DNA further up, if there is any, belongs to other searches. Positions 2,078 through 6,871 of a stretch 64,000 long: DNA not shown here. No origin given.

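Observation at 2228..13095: Integrin-like alpha/beta pair: FG-GAP beta-propeller protein and vWA(MIDAS) protein encoded side by side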

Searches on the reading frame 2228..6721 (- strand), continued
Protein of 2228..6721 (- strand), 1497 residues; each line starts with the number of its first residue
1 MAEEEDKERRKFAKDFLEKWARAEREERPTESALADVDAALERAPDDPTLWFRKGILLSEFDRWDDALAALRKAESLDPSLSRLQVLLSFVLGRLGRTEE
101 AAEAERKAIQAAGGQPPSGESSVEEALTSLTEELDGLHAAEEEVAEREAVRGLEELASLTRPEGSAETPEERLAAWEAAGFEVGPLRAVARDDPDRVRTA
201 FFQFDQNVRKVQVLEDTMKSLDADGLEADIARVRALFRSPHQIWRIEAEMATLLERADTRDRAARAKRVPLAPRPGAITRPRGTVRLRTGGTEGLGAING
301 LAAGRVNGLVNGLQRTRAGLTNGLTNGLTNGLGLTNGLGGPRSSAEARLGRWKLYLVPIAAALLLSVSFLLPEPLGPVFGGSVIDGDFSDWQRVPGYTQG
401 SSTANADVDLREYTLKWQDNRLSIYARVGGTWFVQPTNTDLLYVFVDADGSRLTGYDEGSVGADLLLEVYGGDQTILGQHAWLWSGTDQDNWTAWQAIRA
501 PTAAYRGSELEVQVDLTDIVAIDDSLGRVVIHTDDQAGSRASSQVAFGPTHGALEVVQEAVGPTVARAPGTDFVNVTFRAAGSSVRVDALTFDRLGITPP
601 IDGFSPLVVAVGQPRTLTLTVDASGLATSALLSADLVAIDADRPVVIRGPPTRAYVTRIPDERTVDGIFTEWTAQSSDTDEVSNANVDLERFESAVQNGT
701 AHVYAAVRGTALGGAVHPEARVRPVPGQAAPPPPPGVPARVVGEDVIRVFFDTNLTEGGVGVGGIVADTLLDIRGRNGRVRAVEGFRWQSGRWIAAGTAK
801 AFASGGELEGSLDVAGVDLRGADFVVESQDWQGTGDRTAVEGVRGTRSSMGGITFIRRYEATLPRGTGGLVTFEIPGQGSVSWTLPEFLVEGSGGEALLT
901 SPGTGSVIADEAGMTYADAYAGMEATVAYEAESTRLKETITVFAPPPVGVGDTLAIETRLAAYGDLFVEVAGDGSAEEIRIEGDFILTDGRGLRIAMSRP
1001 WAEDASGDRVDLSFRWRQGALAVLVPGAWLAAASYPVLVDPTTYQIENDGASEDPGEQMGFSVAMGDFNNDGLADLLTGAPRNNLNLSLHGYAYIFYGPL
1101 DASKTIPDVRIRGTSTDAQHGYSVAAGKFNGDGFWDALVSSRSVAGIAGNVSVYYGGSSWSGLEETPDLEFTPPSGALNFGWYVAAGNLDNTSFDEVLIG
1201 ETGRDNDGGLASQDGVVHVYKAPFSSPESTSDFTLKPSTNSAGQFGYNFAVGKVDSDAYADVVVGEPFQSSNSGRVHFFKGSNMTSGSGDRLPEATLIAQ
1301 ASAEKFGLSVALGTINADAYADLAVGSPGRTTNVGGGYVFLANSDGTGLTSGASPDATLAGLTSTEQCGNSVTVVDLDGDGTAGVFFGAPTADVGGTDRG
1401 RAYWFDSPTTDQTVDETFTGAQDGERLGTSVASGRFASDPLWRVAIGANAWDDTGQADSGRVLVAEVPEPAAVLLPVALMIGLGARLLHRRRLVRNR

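Call 45: search_protein_families(library=pfam, proteins=[P0009, P0031, P0017, L005:9036-9704:-], max_evalue=0.001)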
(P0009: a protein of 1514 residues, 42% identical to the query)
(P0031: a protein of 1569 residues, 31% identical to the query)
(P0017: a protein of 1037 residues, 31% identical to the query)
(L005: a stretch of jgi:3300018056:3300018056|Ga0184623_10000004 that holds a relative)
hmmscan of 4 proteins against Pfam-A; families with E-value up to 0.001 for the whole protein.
P0009 (1514 aa): 4 families
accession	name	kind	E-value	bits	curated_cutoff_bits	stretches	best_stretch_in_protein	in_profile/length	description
PF01839.29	FG-GAP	-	3.1e-23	81.6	22.1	3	1074-1110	2-37/37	FG-GAP repeat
PF06745.19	ATPase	-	1.5e-08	34.7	26.6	1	5-127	4-126/231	KaiC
PF13517.12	FG-GAP_3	-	5.5e-07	30.5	26.9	2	1265-1338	2-61/61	FG-GAP-like repeat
PF14417.12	MEDS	-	3.8e-06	27.2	29.8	1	25-134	5-114/161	MEDS: MEthanogen/methylotroph, DcmR Sensory domain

P0031 (1569 aa): 4 families
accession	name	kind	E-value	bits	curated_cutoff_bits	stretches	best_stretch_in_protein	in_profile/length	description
PF06745.19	ATPase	-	5.7e-24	85.2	26.6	1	5-239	2-228/231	KaiC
PF24336.1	DUF7504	-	2.7e-09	38.2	27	1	22-198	1-179/179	Family of unknown function (DUF7504)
PF14417.12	MEDS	-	9.1e-05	22.8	29.8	1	34-93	12-71/161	MEDS: MEthanogen/methylotroph, DcmR Sensory domain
PF13431.12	TPR_17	-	0.00016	22.1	24.4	0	277-298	6-27/34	Tetratricopeptide repeat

P0017 (1037 aa): 0 families

L005:9036-9704:- (222 aa): 12 families
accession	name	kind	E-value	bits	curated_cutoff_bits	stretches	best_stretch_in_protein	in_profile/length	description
PF08423.17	Rad51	-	5e-29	101.7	22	1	2-221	7-242/244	Rad51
PF06745.19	ATPase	-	1e-10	41.8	26.6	1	4-198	2-198/231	KaiC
PF13481.12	AAA_25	-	1.6e-08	34.9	27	1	10-159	22-189/195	AAA domain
PF05707.18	Zot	-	6.8e-08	32.6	20.3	1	23-157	2-124/197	Zonular occludens toxin (Zot)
PF03796.21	DnaB_C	-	8.2e-08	32.4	27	0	95-165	118-183/255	DnaB-like helicase C terminal domain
PF00154.27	RecA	-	3.1e-07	30.5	27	1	4-144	34-168/262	recA bacterial DNA recombination protein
PF13479.12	AAA_24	-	1e-06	29.2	27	1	25-130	6-87/195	AAA domain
PF10412.15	TrwB_AAD_bind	-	1.9e-05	24.2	20.5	1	24-66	18-60/387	Type IV secretion-system coupling protein DNA-binding domain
PF09848.15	SLFN-g3_helicase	-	2.1e-05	24.4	24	1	25-165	5-131/354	Schlafen group 3, DNA/RNA helicase domain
PF13401.12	AAA_22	-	0.00016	22.5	27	1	23-116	7-93/130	AAA domain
PF13604.12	AAA_30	-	0.00067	19.9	27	0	23-119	20-100/191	AAA domain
PF13191.12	AAA_16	-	0.00079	20.4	32.6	0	11-49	13-52/167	AAA ATPase domain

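Call 62: search_protein_families(library=ncbifam, proteins=[L005:9036-9704:-], max_evalue=0.001)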
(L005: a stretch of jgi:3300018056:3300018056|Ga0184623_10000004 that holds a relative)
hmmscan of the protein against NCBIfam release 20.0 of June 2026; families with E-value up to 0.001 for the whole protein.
L005:9036-9704:- (222 aa): 22 families
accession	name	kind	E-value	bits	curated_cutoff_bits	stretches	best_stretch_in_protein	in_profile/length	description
TIGR02237.1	recomb_radB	equivalog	1.2e-67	227.8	172.4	1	10-221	1-210/210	DNA repair and recombination protein RadB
NF006861.0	PRK09361.1-1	equivalog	2e-54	184.6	278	1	3-221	5-228/235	DNA repair and recombination protein RadB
NF003301.0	PRK04301.1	equivalog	1.6e-36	126.1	259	1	3-221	83-314/316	DNA repair and recombination protein RadA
TIGR02236.1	recomb_radA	equivalog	5.2e-32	111.4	361.15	1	2-221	77-310/311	DNA repair and recombination protein RadA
TIGR02239.1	recomb_RAD51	equivalog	2.3e-28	99.2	478.05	1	3-221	78-312/316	DNA repair protein RAD51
TIGR02238.1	recomb_DMC1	equivalog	2.1e-26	92.9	447.7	1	3-220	78-311/314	meiotic recombinase Dmc1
TIGR03881.1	KaiC_arch_4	hypoth_equivalog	3.1e-11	43.4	247.8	1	2-192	2-193/231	KaiC domain-containing protein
TIGR03880.1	KaiC_arch_3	hypoth_equivalog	1.6e-09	37.6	249.45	1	6-139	1-139/224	KaiC domain-containing protein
NF006799.0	PRK09302.1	equivalog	5.2e-09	35.2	408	1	2-118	254-374/515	circadian clock protein KaiC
NF052589.1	ArlH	equivalog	4.2e-08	33.2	215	1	5-147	4-152/229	archaellum protein ArlH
TIGR02012.1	tigrfam_recA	equivalog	9.3e-08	31.7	325.3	1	3-117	36-143/321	recombinase RecA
NF006320.0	PRK08533.1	equivalog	1.4e-07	31.4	215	1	5-120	8-130/230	flagellar accessory protein FlaH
TIGR03600.1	phage_DnaB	exception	1.2e-06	27.9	498.65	0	4-71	178-245/421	phage replicative helicase, DnaB family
TIGR00416.1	sms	equivalog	2e-06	26.8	403.05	1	5-204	78-261/454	DNA repair protein RadA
TIGR00665.1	DnaB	equivalog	1.3e-05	24.2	385.25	0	94-165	293-360/435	replicative DNA helicase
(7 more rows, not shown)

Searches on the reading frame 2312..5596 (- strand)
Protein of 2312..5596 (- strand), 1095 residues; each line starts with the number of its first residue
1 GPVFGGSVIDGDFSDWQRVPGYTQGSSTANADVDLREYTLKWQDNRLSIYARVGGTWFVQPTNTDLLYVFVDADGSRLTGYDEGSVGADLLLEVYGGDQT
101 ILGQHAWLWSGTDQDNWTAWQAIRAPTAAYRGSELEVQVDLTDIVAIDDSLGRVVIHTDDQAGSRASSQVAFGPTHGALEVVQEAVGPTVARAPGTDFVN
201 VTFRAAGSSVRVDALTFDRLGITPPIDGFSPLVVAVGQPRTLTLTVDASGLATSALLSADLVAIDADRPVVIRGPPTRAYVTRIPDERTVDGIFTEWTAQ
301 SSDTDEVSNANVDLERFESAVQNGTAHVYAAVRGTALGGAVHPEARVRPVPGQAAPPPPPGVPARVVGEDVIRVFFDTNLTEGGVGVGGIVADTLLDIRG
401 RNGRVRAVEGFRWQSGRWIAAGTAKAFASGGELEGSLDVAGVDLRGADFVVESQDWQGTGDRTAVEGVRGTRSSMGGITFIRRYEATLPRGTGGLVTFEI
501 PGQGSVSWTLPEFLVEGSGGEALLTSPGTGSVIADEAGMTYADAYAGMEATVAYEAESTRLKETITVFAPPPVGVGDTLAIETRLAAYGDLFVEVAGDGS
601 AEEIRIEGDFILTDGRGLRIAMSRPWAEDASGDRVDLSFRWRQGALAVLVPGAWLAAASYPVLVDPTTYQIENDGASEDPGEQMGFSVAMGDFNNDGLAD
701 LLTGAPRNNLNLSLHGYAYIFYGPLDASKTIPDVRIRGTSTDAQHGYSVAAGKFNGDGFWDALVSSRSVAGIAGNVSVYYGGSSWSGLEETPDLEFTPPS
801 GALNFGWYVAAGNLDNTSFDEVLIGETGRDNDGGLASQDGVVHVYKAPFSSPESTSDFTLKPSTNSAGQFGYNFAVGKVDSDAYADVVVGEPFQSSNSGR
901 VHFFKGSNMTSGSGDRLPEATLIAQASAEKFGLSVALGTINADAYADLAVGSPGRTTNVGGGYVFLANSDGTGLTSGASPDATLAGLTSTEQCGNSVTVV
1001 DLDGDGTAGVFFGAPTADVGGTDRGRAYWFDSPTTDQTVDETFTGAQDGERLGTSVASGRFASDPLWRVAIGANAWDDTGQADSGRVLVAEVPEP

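Call 49: predict_structure(alignment_id=A3)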
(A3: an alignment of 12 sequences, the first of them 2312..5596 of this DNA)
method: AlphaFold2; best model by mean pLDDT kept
length: 1095 residues; sequences in the alignment: 12
mean_pLDDT: 78.0   pTM: 0.50
mean pLDDT of the five models: 78.0, 72.9, 69.6, 69.5, 61.6
residues with pLDDT >= 90: 143; 70-90: 708; 50-70: 197; < 50: 47
segments of 3 or more residues with pLDDT < 50: 1-4, 341-345, 352-357, 665-668, 709-711, 829-838, 1077-1082, 1092-1095
pLDDT, mean of each block of 10 residues (from residue 1): 54 76 78 87 84 88 80 77 76 88 88 71 87 90 73 83 74 76 89 92 86 91 91 86 93 91 83 82 81 77 74 89 87 78 50 47 65 85 76 89 80 85 88 91 85 80 86 75 78 79 77 85 84 75 81 75 83 87 77 67 71 63 73 72 83 85 58 59 83 86 75 70 72 75 75 84 77 77 77 79 74 83 72 44 80 71 63 84 86 63 84 76 71 85 81 70 85 83 78 86 71 76 78 82 76 85 72 65 68 39
secondary structure, 60 per line:
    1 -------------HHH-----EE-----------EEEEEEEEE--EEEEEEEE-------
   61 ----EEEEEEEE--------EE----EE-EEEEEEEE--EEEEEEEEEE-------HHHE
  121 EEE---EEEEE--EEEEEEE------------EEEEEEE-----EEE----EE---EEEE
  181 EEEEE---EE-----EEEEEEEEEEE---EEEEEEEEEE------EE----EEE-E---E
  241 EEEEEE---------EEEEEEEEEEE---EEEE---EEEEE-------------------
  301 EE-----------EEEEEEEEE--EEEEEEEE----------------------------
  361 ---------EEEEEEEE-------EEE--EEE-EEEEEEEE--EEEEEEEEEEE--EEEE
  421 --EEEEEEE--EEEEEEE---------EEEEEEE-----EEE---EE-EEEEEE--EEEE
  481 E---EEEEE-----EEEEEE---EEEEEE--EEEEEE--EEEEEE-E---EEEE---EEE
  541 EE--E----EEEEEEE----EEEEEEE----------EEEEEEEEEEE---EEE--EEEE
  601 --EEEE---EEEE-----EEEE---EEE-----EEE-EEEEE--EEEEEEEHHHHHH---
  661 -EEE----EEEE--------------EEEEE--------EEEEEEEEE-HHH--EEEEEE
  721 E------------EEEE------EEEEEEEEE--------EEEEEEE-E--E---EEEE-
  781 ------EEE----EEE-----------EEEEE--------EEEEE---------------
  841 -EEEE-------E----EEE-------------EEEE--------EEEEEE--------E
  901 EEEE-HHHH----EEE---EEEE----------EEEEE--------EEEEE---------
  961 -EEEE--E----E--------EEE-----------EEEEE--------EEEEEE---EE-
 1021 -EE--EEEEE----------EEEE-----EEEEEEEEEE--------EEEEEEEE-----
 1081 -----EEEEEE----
elements in order (helices of 4 or more, strands of 3 or more residues): E35-43 E46-53 E65-72 E90-97 E100-109 E120-123 E127-131 E134-140 E153-159 E165-167 E177-185 E196-206 E210-219 E232-234 E240-246 E256-266 E270-273 E277-281 E314-322 E325-332 E370-377 E385-387 E390-392 E394-401 E404-414 E417-420 E423-429 E432-438 E448-454 E460-462 E469-474 E477-481 E485-489 E495-500 E504-509 E512-517 E520-525 E531-534 E538-542 E550-556 E561-567 E578-588 E592-594 E597-600 E603-606 E610-613 E619-622 E626-628 E634-636 E638-642 E645-651 H652-657 E662-664 E669-672 E687-691 E700-708 E715-721 E734-737 E744-752 E761-767 E776-779 E787-789 E794-796 E808-812 E821-825 E842-845 E858-860 E874-877 E886-891 E900-904 H906-909 E914-916 E920-923 E934-938 E947-951 E962-965 E982-984 E996-1000 E1009-1014 E1026-1030 E1041-1044 E1050-1059 E1068-1075 E1086-1091

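Call 52: fold_search(model_id=the predicted structure, library=pdb)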
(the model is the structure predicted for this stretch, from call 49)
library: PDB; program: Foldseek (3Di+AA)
matches with E <= 10: 945; with E <= 0.001: 111
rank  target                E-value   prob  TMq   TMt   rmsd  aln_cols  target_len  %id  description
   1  9dia_A                2.7e-11  1.00  0.28  0.63   8.5       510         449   18  Cryo-EM structure of alpha5beta1 integrin in complex with NeoNectin candidate 2 (released 2025-06-18)
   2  9ckv_A                4.3e-11  1.00  0.28  0.64   7.1       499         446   19  Cryo-EM structure of alpha5beta1 integrin in complex with NeoNectin (released 2024-07-17)
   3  4wk2_A                1.1e-10  1.00  0.28  0.65   6.8       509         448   18  Metal Ion and Ligand Binding of Integrin (released 2014-12-03)
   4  9ind_A                1.1e-10  1.00  0.29  0.65   6.3       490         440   18  Integrin alpha-v beta-8 in complex with the Fab of 130H2 (released 2025-01-22)
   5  8tcg_A                1.1e-10  1.00  0.29  0.66   6.1       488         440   17  Integrin alpha-v beta-6 in complex with minibinder B6_BP_dslf (released 2023-09-27)
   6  7ceb_A                2.0e-10  1.00  0.29  0.54   5.0       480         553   20  Crystal structure of alpha6beta1 integrin headpiece (released 2021-06-23)
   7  8oxz_P                3.1e-10  1.00  0.28  0.48   8.7       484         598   19  Rat alpha5beta1 integrin, headpiece (released 2024-11-13)
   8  9ef2_A                3.6e-10  1.00  0.21  0.48  18.9       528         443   18  Cryo-EM structure of alpha5beta1 integrin in complex with NeoNectin candidate 2, open conformation (released 2025-06-18)
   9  4wk0_A                4.7e-10  1.00  0.29  0.65   6.5       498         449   19  Metal Ion and Ligand Binding of Integrin (released 2014-12-03)
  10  3fcu_A                4.9e-10  1.00  0.29  0.65   5.8       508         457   16  Structure of headpiece of integrin aIIBb3 in open conformation (released 2009-01-20)
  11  9nab_B                6.8e-10  1.00  0.28  0.67   7.0       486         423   19  Cryo-EM structure of the alpha5beta1 integrin headpiece with OS2966 Fab (released 2025-07-23)
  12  9b9k_A                7.4e-10  1.00  0.28  0.54   8.2       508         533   18  Integrin alpha-5 beta-1 in complex with MINT1526A Fab (released 2025-02-05)
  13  4wk4_A                7.8e-10  1.00  0.29  0.66   6.4       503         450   19  Metal Ion and Ligand Binding of Integrin (released 2014-12-03)
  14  7nwl_A                7.8e-10  1.00  0.29  0.49   5.8       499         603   20  Cryo-EM structure of human integrin alpha5beta1 (open form) in complex with fibronectin and TS2/16 Fv-clasp (released 2021-06-02)
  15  8tcf_A                8.9e-10  1.00  0.28  0.65   6.2       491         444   18  Integrin alpha-v beta-8 in complex with minibinder B8_BP_dsulf (released 2023-09-27)
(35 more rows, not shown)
